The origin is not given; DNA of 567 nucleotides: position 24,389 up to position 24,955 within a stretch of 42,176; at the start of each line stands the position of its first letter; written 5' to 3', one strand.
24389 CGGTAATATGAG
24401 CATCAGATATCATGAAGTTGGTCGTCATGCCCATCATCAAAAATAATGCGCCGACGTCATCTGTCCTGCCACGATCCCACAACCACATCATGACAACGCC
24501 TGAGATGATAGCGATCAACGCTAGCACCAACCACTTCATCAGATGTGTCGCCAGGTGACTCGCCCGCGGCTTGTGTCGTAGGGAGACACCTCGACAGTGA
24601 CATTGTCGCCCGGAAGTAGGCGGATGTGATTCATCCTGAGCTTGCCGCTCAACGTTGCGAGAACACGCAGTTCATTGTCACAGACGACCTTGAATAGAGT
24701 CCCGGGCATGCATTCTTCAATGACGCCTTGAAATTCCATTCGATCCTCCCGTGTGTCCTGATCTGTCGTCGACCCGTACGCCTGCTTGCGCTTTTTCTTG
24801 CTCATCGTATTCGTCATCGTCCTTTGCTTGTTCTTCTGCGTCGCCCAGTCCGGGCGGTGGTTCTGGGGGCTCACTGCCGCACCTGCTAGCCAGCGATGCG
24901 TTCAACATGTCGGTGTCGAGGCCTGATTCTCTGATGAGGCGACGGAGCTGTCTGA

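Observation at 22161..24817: Phage-borne translation initiation factor IF-1 homolog next to an IF2_N-domain protein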

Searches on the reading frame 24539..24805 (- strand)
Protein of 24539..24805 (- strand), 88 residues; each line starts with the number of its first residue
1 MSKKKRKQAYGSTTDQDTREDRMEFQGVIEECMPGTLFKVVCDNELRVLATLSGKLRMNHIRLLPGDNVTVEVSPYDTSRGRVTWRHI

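Call 24: search_solved_structures(query=window:24539-24805:-, show_alignments=3, max_evalue=0.001)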
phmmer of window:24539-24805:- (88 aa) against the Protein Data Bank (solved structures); distinct sequences matched with E-value up to 0.001: 18.
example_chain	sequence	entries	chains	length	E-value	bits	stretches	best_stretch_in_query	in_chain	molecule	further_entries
2n8n_A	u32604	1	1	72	3.9e-21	77.9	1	19-87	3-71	Translation initiation factor IF-1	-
6c00_A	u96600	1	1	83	1.6e-20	76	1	19-86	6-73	Translation initiation factor IF-1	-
4ql5_A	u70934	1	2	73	2.5e-19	72.2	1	19-86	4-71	Translation initiation factor IF-1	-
9fco_I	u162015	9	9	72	1e-18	70.2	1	19-86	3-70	Translation initiation factor IF-1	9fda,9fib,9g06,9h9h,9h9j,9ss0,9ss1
1ah9_A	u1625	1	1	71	1.1e-18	70.1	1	19-86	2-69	INITIATION FACTOR 1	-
5lmn_W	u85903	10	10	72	3.2e-18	68.6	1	20-86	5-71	Translation initiation factor IF-1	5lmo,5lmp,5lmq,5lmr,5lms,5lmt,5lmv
1hr0_W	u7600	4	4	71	3.4e-18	68.6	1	20-86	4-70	TRANSLATION INITIATION FACTOR | translation Initiation Factor 1 | Translation initiation factor IF-1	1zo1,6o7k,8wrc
2n78_A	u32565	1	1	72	1.1e-17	67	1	18-86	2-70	Translation initiation factor IF-1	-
9dcn_A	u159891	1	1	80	1.6e-17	66.4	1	18-86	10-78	Translation initiation factor IF-1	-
2n3s_A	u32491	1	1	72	9.5e-17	63.9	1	19-86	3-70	Translation initiation factor IF-1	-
3i4o_A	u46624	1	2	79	9.7e-17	63.9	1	19-87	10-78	Translation initiation factor IF-1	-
8q7r_U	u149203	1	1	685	9.2e-15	57.6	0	38-79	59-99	Ubiquitin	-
8pql_U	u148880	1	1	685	9.5e-15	57.6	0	38-79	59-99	Ubiquitin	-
8pql_E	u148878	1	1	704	1.3e-14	57.2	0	38-79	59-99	Polyubiquitin-C,Nucleotide exchange factor SIL1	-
2nch_A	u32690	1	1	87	1.3e-09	41.2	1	21-83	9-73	Translation initiation factor IF-1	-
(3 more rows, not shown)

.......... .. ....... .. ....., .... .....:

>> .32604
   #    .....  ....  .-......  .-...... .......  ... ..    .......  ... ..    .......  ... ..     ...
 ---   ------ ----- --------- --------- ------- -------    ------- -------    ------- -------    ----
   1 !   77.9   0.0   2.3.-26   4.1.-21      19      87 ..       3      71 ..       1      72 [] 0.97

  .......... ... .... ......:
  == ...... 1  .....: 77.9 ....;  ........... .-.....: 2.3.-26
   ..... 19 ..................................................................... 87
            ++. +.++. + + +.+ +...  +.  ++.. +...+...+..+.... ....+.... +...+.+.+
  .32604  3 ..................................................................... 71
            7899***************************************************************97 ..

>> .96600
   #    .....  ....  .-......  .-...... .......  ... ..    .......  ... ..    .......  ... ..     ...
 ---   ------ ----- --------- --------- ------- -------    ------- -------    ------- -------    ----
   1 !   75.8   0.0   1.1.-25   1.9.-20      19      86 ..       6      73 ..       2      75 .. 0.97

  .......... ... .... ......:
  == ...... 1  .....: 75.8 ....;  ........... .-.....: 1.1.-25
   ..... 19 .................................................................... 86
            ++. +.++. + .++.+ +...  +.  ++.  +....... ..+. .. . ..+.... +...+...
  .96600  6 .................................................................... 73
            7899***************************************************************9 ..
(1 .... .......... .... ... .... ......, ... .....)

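Call 63: find_related_loci(query=A3, collection=viral_contigs, flank=10000)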
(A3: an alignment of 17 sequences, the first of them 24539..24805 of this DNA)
Query A3 (88 aa) in viral_contigs; peptide patterns used: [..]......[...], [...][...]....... (x = any residue, [..] = any of these).
328 stretches matched a pattern; 304 encode a relative of the query (tblastn E <= 1e-3); the best 80 are kept; 80 distinct loci.
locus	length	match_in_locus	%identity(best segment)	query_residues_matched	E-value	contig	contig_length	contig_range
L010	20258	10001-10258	63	1-86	8e-36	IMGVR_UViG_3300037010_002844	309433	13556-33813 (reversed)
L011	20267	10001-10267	66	1-87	1e-35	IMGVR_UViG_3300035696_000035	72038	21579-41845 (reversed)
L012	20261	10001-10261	60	2-88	2e-31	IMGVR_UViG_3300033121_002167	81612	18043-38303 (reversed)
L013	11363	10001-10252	62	3-86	2e-31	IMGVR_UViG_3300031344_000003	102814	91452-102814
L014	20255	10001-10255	56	2-86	2e-31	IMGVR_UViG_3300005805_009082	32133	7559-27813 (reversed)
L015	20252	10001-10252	62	3-86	2e-31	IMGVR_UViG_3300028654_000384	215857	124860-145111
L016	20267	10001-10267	60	1-87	3e-31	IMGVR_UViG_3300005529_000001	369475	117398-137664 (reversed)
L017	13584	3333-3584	62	3-86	2e-31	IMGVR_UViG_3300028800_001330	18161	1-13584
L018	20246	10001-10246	56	5-86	2e-29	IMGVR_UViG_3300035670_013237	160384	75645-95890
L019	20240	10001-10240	61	7-86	4e-29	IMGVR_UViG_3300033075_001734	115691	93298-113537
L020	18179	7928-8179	56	4-87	4e-29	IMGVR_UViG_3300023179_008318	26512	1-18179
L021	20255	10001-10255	59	2-86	6e-29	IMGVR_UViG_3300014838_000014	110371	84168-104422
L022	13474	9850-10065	68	15-86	7e-29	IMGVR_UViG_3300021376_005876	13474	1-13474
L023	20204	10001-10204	69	19-86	1e-28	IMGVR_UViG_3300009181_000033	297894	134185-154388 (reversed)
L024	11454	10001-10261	55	2-87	4e-28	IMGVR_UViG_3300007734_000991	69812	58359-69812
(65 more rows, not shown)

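Call 78: search_protein_families(library=phrogs, proteins=[window:24539-24805:-], max_evalue=0.01)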
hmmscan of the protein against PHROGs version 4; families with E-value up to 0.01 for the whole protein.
window:24539-24805:- (88 aa): 1 family
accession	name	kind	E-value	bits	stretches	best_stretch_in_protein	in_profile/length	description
phrog_30201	-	unknown function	5.3e-21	75.3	1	19-87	3-71/88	-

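Call 92: predict_structure(alignment_id=A3)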
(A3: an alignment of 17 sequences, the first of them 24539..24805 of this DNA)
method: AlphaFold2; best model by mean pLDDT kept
length: 88 residues; sequences in the alignment: 17
mean_pLDDT: 81.8   pTM: 0.65
mean pLDDT of the five models: 81.8, 81.5, 80.9, 80.0, 79.6
residues with pLDDT >= 90: 47; 70-90: 21; 50-70: 6; < 50: 14
segments of 3 or more residues with pLDDT < 50: 1-3, 7-17
pLDDT, mean of each block of 10 residues (from residue 1): 48 48 91 92 95 89 93 92 90
secondary structure, 60 per line:
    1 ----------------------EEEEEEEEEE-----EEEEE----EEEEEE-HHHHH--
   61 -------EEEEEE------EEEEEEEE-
elements in order: E23-32 E38-42 E47-52 H54-58 E68-73 E80-87

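Call 94: fold_search(model_id=the predicted structure, library=pdb)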
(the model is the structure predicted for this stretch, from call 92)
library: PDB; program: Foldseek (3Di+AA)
matches with E <= 10: 1256; with E <= 0.001: 40
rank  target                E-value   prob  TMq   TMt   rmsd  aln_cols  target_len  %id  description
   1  4ql5_A                1.8e-09  1.00  0.74  0.95   0.9        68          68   50  Crystal structure of translation initiation factor IF-1 from Streptococcus pneumoniae TIGR4 (released 2014-07-02)
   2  4ql5_B                3.4e-09  1.00  0.71  0.94   1.1        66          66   50  Crystal structure of translation initiation factor IF-1 from Streptococcus pneumoniae TIGR4 (released 2014-07-02)
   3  2n8n_MODEL_1_A        4.5e-09  1.00  0.73  0.88   1.1        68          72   51  Solution structure of translation initiation factor (released 2016-10-26)
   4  9fco_I                9.6e-09  1.00  0.74  0.92   0.8        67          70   49  Structure of E. coli 30S-IF1-IF3-mRNA-Kasugamycin complex (released 2025-03-19)
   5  3i4o_B                1.4e-08  1.00  0.70  0.91   1.1        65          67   46  Crystal Structure of Translation Initiation Factor 1 from Mycobacterium tuberculosis (released 2010-02-23)
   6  3i4o_A                1.6e-08  1.00  0.71  0.91   1.0        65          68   46  Crystal Structure of Translation Initiation Factor 1 from Mycobacterium tuberculosis (released 2010-02-23)
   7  9h9h_X                2.1e-08  1.00  0.74  0.92   0.9        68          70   48  Complex 1 30S-IF1-IF2-IF3-GE81112 (released 2025-08-06)
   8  2n3s_MODEL_1_A        4.6e-08  1.00  0.67  0.80   1.9        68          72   47  NMR Assignments and structure of Translation initiation factor IF-1 from Burkholderia thailandensis E264. (released 2015-06-24)
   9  6c00_MODEL_1_A        8.1e-08  1.00  0.71  0.85   1.4        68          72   51  Solution structure of translation initiation factor 1 from Clostridium difficile (released 2019-01-16)
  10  1hr0_W                1.2e-07  1.00  0.72  0.88   1.1        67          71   46  CRYSTAL STRUCTURE OF INITIATION FACTOR IF1 BOUND TO THE 30S RIBOSOMAL SUBUNIT (released 2001-01-24)
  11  2n78_MODEL_1_A        4.1e-07  1.00  0.64  0.76   2.2        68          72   46  NMR structure of IF1 from Pseudomonas aeruginosa (released 2016-09-07)
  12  9dcn_MODEL_1_A        6.1e-07  1.00  0.65  0.71   2.8        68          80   47  Solution structure of the translation initiation factor IF-1 from Neisseria gonorrhoeae (NCCP11945). Seattle S (released 2024-10-16)
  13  2nch_MODEL_1_A        5.2e-06  1.00  0.67  0.68   2.6        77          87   34  Solution structure of translation initiation factor IF1 from wolbachia endosymbiont strain TRS of Brugia malay (released 2017-04-05)
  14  1ah9_MODEL_1_A        5.9e-06  1.00  0.68  0.83   1.8        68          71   48  THE STRUCTURE OF THE TRANSLATIONAL INITIATION FACTOR IF1 FROM ESCHERICHIA COLI, NMR, 19 STRUCTURES (released 1997-07-07)
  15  4mno                  8.3e-06  1.00  0.67  0.62   1.4        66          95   26  Crystal structure of aIF1A from Pyrococcus abyssi (released 2014-09-17)
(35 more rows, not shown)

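Call 95: search_solved_structures(query=window:24539-24805:-, show_alignments=5, max_evalue=1e-17)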
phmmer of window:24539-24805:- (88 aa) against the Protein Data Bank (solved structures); distinct sequences matched with E-value up to 1e-17: 7.
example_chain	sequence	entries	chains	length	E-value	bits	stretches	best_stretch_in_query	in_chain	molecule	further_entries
2n8n_A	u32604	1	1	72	3.9e-21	77.9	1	19-87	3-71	Translation initiation factor IF-1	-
6c00_A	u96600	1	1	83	1.6e-20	76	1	19-86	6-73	Translation initiation factor IF-1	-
4ql5_A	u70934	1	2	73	2.5e-19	72.2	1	19-86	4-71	Translation initiation factor IF-1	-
9fco_I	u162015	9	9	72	1e-18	70.2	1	19-86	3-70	Translation initiation factor IF-1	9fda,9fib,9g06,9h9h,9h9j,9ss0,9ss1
1ah9_A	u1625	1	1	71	1.1e-18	70.1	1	19-86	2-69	INITIATION FACTOR 1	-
5lmn_W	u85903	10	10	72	3.2e-18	68.6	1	20-86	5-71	Translation initiation factor IF-1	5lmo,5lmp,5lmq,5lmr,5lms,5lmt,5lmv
1hr0_W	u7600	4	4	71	3.4e-18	68.6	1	20-86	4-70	TRANSLATION INITIATION FACTOR | translation Initiation Factor 1 | Translation initiation factor IF-1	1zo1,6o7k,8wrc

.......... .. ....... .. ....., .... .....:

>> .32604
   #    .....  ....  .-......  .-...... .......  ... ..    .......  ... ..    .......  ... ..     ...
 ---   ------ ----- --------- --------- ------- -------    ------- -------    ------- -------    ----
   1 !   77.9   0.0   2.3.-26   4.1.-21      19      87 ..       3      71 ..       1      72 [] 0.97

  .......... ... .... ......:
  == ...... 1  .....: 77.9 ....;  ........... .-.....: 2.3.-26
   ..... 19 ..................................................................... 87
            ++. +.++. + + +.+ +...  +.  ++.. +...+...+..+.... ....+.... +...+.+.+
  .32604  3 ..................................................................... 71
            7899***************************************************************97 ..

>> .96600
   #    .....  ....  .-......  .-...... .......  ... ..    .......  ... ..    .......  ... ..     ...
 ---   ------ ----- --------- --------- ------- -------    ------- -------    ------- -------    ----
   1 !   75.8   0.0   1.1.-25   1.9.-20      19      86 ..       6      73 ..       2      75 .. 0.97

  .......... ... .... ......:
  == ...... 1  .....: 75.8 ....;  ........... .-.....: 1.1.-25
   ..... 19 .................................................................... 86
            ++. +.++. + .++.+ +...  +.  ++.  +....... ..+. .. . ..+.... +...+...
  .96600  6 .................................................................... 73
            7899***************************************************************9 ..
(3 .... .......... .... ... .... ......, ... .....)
